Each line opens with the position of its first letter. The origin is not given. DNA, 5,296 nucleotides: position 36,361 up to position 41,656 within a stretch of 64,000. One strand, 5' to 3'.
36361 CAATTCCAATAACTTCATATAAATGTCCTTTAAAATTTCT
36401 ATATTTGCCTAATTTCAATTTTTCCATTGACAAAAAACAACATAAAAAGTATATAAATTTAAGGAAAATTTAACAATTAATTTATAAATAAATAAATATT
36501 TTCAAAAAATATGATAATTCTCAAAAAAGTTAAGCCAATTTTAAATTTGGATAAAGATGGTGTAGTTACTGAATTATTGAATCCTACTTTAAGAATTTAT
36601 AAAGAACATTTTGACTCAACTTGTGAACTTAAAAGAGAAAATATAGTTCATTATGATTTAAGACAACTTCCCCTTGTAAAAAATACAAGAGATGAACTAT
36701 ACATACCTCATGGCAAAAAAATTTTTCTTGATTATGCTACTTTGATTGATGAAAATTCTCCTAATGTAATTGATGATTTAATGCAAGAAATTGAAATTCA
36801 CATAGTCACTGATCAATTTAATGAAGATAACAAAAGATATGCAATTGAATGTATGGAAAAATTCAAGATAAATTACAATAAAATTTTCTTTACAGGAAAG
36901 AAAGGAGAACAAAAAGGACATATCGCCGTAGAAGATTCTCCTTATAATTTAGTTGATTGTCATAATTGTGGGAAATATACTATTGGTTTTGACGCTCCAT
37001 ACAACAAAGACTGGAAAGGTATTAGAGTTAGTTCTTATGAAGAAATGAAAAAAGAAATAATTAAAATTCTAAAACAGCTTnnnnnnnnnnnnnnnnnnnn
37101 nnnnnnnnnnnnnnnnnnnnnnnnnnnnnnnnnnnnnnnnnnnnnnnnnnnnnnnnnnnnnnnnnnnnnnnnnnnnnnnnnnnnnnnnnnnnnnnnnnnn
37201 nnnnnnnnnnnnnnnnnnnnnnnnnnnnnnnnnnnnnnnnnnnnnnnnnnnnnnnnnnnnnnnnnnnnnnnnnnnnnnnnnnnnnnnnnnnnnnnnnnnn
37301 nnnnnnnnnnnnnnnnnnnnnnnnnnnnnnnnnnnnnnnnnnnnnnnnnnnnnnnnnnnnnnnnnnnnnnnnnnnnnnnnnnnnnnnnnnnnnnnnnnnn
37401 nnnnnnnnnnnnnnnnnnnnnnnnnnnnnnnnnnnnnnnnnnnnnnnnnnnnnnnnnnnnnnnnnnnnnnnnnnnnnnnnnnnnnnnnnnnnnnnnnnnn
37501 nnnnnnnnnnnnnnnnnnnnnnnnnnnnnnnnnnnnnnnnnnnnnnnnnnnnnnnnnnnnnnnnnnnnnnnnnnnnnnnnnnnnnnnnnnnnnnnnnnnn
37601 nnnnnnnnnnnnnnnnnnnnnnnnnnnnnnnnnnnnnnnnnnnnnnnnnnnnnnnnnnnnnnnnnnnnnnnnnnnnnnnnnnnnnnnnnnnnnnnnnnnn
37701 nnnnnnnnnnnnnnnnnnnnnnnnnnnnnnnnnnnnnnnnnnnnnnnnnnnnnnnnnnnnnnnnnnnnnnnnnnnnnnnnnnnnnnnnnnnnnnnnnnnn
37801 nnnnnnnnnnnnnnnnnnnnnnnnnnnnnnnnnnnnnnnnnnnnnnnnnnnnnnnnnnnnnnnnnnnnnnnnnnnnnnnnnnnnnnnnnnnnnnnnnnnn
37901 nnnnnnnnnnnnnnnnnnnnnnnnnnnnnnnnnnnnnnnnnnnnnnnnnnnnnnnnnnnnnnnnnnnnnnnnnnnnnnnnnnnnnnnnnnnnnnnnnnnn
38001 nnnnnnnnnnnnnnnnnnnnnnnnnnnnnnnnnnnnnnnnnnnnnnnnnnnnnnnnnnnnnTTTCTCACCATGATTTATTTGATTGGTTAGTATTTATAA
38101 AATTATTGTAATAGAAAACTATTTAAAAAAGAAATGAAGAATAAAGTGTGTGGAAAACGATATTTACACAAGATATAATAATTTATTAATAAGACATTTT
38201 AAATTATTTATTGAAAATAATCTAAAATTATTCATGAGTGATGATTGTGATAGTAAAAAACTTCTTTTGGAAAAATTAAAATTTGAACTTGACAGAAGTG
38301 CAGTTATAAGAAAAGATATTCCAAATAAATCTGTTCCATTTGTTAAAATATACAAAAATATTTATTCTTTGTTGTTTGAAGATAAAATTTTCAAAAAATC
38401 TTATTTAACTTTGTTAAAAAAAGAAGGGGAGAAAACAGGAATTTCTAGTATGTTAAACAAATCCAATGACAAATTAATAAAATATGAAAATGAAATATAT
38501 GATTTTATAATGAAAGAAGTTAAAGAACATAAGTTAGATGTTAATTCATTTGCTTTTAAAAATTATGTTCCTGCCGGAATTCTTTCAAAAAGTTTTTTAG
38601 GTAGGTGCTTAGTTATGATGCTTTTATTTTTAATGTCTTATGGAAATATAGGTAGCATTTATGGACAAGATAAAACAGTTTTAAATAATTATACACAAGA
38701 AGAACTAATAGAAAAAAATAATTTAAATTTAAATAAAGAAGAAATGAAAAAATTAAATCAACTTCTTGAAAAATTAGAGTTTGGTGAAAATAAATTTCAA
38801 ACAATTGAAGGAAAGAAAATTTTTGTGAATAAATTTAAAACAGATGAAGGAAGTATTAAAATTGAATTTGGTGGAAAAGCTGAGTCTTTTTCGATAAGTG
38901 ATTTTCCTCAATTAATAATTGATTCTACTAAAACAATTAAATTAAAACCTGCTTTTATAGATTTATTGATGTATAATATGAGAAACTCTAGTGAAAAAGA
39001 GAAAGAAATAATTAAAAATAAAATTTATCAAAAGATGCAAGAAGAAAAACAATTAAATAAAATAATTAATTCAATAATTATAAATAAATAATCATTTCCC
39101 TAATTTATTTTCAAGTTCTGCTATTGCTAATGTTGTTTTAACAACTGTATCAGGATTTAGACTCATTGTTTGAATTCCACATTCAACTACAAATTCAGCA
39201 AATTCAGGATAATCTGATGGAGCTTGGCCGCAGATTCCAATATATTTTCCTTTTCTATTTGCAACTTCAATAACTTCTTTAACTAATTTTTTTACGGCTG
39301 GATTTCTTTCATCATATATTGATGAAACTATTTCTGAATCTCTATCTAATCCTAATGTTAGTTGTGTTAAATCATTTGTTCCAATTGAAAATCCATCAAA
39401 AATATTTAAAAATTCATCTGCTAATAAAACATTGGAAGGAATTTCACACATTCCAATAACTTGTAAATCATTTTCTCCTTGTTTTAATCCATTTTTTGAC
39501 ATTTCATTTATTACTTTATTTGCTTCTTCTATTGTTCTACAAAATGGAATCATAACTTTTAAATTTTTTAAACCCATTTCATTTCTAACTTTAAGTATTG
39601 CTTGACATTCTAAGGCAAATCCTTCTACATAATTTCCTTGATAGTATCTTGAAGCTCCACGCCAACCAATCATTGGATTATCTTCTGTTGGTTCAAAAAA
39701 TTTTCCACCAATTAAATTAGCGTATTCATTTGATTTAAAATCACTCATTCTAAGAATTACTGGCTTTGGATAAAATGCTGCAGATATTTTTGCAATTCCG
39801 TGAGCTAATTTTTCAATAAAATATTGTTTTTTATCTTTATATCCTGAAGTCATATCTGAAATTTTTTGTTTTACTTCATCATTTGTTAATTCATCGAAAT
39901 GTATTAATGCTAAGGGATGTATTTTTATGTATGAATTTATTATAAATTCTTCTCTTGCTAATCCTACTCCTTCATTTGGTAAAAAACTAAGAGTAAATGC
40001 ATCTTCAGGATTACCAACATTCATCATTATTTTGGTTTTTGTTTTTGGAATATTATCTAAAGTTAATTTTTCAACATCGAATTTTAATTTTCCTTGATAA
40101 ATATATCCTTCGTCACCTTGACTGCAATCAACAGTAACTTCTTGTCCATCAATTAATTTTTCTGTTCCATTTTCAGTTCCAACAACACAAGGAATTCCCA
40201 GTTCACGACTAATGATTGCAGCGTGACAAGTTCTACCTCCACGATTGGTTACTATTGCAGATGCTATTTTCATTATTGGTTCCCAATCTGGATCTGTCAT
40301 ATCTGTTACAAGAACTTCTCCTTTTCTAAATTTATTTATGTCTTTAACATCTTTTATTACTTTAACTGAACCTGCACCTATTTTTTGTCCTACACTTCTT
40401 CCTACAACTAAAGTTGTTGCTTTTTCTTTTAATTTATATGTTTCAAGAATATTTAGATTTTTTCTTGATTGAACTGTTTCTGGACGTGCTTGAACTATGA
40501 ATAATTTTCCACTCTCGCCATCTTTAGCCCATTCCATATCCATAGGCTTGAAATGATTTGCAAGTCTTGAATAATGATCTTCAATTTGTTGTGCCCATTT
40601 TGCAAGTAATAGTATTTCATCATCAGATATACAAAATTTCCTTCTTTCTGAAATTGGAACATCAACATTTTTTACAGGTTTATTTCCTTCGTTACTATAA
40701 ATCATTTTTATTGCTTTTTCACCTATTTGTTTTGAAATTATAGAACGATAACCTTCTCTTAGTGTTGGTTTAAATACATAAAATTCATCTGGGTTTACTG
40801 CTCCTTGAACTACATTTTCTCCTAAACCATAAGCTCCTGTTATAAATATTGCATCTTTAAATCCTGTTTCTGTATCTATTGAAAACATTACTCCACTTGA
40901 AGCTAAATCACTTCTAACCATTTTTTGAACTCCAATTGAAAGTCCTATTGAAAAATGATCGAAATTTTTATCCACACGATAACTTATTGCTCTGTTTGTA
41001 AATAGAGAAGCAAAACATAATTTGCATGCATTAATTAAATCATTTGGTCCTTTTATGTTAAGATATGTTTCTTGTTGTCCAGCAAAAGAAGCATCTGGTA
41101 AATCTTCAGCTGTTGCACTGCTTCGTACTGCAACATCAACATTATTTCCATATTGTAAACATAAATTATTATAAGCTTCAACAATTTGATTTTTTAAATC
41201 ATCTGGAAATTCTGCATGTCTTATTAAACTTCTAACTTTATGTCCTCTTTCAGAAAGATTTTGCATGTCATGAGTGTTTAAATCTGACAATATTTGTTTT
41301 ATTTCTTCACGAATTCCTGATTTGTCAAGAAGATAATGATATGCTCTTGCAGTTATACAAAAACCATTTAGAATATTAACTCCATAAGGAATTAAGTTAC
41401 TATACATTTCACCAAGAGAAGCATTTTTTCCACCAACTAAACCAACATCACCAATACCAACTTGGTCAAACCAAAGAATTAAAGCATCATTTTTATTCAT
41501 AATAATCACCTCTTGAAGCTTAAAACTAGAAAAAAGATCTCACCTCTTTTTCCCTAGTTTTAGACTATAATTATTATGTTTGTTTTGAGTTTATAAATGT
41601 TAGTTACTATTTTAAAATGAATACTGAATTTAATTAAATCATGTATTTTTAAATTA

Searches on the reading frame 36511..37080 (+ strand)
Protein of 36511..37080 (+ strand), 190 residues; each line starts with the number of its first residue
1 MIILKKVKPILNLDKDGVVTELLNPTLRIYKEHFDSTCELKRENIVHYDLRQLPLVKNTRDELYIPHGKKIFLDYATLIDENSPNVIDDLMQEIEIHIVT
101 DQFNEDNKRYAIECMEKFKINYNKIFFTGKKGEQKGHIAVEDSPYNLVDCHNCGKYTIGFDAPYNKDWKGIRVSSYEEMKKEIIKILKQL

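Call 3: search_protein_families(library=pfam, proteins=[window:36511-37080:+], max_evalue=1)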
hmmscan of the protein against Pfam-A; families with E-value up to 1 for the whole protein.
window:36511-37080:+ (190 aa): 4 families
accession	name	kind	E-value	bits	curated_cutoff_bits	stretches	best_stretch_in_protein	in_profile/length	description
PF06941.18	NT5C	-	4e-14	53.3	24.8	1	9-184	2-175/180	5' nucleotidase, deoxy (Pyrimidine), cytosolic type C protein (NT5C)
PF24848.1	DUF7723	-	0.061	13.8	27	1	77-108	39-69/71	Family of unknown function (DUF7723)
PF22303.2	OspG_kinase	-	0.099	13.1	27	0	36-90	94-148/152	Protein kinase OspG, kinase domain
PF18025.7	FucT_N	-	0.7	10.8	27.2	0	72-164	3-77/91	Alpha-(1,3)-fucosyltransferase FucT N-terminal domain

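Call 4: search_protein_families(library=ncbifam, proteins=[window:36511-37080:+], max_evalue=1)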
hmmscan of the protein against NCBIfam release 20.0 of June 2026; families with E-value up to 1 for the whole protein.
window:36511-37080:+ (190 aa): 1 family
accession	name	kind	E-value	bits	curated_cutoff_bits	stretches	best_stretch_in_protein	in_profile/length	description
NF038306.1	fosM_gen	equivalog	0.0014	19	255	1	23-112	14-103/137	FosM family fosfomycin resistance protein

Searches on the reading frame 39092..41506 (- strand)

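Call 53: search_protein_families(library=pfam, proteins=[window:39092-41506:-], max_evalue=0.00001)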
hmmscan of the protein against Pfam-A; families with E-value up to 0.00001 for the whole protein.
window:39092-41506:- (804 aa): 3 families
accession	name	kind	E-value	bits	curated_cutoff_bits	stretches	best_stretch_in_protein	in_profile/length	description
PF01326.24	PPDK_N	-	3e-123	411.7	27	1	22-356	2-323/328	Pyruvate phosphate dikinase, AMP/ATP-binding domain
PF02896.24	PEP-utilizers_C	-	1.1e-64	218.9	22.8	1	487-798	16-291/293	PEP-utilising enzyme, PEP-binding domain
PF00391.29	PEP-utilizers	-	2.3e-28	98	23.1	1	393-464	1-72/72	PEP-utilising enzyme, mobile domain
